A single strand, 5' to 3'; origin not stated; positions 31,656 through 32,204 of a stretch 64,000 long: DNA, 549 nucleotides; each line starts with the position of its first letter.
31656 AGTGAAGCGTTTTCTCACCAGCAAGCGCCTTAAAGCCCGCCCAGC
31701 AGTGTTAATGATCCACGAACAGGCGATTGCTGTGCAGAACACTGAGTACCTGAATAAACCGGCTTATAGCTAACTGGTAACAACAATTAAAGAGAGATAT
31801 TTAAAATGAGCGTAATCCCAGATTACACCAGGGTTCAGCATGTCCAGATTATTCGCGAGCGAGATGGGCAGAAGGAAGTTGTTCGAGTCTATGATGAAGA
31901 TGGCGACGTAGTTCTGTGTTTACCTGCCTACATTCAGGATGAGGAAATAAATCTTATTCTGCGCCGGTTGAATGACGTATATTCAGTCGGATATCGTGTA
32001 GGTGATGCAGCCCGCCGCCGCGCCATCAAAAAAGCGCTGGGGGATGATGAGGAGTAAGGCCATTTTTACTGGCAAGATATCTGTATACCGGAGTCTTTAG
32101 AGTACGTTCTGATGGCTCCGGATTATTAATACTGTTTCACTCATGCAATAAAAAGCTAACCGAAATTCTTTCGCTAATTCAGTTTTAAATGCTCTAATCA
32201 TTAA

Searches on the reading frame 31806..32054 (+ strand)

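Call 60: search_protein_families(proteins=[window:31806-32054:+], library=ncbifam, max_evalue=0.1)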
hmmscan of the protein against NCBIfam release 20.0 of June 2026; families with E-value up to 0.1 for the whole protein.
window:31806-32054:+ (83 aa): 1 family
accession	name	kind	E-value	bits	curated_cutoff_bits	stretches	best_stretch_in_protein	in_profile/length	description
NF011257.0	PRK14663.1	equivalog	0.081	12.9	186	0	27-79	15-62/123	holo-[acyl-carrier-protein] synthase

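Call 61: search_protein_families(proteins=[window:31806-32054:+], library=phrogs, max_evalue=0.1)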
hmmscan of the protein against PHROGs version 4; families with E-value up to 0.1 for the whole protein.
window:31806-32054:+ (83 aa): 2 families
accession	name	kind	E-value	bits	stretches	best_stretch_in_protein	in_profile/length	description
phrog_36837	-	unknown function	0.027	15.3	1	14-35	7-28/71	-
phrog_19539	-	unknown function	0.065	14.3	1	15-80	3-71/74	-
